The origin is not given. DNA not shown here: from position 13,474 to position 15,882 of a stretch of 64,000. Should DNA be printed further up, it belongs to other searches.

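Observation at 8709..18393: Nucleoside importer operon that runs straight into CoA-dependent enzymes: candidate uncharacterised CoA-linked nucleobase catabolic route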

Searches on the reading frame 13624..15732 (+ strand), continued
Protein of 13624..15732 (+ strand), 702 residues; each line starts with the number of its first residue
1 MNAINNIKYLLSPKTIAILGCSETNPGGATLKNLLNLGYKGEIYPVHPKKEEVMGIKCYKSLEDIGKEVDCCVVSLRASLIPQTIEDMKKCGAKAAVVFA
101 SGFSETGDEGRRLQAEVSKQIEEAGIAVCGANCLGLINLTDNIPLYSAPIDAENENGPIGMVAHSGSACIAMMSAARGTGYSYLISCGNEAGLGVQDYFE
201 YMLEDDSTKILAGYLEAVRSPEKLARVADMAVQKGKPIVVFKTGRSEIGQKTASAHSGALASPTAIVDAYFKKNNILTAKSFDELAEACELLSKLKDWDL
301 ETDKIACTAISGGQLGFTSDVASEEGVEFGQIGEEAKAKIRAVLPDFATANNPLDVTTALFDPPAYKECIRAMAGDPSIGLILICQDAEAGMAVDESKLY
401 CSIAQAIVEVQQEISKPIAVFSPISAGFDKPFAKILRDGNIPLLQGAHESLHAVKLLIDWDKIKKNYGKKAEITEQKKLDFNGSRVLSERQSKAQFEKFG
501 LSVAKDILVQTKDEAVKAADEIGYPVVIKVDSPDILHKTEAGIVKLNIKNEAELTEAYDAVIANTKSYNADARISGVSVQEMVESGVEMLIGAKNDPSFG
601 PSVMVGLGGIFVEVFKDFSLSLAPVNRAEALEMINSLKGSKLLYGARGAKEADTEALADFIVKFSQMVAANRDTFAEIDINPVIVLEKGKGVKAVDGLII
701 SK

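Call 68: search_solved_structures(query=window:13624-15732:+, show_alignments=3, max_evalue=1e-80)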
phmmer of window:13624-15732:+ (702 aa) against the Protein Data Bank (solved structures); distinct sequences matched with E-value up to 1e-80: 3.
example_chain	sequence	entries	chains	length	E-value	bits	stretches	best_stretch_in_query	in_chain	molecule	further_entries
8wzu_A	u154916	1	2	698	3.1e-113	382.9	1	10-696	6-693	4-hydroxybutyrate--CoA ligase [ADP-forming]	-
9y43_A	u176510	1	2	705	3.4e-97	329.9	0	4-465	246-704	3-hydroxypropionate--CoA ligase [ADP-forming]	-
7cm9_A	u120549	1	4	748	2.5e-90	307.2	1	6-698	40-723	DMSP lyase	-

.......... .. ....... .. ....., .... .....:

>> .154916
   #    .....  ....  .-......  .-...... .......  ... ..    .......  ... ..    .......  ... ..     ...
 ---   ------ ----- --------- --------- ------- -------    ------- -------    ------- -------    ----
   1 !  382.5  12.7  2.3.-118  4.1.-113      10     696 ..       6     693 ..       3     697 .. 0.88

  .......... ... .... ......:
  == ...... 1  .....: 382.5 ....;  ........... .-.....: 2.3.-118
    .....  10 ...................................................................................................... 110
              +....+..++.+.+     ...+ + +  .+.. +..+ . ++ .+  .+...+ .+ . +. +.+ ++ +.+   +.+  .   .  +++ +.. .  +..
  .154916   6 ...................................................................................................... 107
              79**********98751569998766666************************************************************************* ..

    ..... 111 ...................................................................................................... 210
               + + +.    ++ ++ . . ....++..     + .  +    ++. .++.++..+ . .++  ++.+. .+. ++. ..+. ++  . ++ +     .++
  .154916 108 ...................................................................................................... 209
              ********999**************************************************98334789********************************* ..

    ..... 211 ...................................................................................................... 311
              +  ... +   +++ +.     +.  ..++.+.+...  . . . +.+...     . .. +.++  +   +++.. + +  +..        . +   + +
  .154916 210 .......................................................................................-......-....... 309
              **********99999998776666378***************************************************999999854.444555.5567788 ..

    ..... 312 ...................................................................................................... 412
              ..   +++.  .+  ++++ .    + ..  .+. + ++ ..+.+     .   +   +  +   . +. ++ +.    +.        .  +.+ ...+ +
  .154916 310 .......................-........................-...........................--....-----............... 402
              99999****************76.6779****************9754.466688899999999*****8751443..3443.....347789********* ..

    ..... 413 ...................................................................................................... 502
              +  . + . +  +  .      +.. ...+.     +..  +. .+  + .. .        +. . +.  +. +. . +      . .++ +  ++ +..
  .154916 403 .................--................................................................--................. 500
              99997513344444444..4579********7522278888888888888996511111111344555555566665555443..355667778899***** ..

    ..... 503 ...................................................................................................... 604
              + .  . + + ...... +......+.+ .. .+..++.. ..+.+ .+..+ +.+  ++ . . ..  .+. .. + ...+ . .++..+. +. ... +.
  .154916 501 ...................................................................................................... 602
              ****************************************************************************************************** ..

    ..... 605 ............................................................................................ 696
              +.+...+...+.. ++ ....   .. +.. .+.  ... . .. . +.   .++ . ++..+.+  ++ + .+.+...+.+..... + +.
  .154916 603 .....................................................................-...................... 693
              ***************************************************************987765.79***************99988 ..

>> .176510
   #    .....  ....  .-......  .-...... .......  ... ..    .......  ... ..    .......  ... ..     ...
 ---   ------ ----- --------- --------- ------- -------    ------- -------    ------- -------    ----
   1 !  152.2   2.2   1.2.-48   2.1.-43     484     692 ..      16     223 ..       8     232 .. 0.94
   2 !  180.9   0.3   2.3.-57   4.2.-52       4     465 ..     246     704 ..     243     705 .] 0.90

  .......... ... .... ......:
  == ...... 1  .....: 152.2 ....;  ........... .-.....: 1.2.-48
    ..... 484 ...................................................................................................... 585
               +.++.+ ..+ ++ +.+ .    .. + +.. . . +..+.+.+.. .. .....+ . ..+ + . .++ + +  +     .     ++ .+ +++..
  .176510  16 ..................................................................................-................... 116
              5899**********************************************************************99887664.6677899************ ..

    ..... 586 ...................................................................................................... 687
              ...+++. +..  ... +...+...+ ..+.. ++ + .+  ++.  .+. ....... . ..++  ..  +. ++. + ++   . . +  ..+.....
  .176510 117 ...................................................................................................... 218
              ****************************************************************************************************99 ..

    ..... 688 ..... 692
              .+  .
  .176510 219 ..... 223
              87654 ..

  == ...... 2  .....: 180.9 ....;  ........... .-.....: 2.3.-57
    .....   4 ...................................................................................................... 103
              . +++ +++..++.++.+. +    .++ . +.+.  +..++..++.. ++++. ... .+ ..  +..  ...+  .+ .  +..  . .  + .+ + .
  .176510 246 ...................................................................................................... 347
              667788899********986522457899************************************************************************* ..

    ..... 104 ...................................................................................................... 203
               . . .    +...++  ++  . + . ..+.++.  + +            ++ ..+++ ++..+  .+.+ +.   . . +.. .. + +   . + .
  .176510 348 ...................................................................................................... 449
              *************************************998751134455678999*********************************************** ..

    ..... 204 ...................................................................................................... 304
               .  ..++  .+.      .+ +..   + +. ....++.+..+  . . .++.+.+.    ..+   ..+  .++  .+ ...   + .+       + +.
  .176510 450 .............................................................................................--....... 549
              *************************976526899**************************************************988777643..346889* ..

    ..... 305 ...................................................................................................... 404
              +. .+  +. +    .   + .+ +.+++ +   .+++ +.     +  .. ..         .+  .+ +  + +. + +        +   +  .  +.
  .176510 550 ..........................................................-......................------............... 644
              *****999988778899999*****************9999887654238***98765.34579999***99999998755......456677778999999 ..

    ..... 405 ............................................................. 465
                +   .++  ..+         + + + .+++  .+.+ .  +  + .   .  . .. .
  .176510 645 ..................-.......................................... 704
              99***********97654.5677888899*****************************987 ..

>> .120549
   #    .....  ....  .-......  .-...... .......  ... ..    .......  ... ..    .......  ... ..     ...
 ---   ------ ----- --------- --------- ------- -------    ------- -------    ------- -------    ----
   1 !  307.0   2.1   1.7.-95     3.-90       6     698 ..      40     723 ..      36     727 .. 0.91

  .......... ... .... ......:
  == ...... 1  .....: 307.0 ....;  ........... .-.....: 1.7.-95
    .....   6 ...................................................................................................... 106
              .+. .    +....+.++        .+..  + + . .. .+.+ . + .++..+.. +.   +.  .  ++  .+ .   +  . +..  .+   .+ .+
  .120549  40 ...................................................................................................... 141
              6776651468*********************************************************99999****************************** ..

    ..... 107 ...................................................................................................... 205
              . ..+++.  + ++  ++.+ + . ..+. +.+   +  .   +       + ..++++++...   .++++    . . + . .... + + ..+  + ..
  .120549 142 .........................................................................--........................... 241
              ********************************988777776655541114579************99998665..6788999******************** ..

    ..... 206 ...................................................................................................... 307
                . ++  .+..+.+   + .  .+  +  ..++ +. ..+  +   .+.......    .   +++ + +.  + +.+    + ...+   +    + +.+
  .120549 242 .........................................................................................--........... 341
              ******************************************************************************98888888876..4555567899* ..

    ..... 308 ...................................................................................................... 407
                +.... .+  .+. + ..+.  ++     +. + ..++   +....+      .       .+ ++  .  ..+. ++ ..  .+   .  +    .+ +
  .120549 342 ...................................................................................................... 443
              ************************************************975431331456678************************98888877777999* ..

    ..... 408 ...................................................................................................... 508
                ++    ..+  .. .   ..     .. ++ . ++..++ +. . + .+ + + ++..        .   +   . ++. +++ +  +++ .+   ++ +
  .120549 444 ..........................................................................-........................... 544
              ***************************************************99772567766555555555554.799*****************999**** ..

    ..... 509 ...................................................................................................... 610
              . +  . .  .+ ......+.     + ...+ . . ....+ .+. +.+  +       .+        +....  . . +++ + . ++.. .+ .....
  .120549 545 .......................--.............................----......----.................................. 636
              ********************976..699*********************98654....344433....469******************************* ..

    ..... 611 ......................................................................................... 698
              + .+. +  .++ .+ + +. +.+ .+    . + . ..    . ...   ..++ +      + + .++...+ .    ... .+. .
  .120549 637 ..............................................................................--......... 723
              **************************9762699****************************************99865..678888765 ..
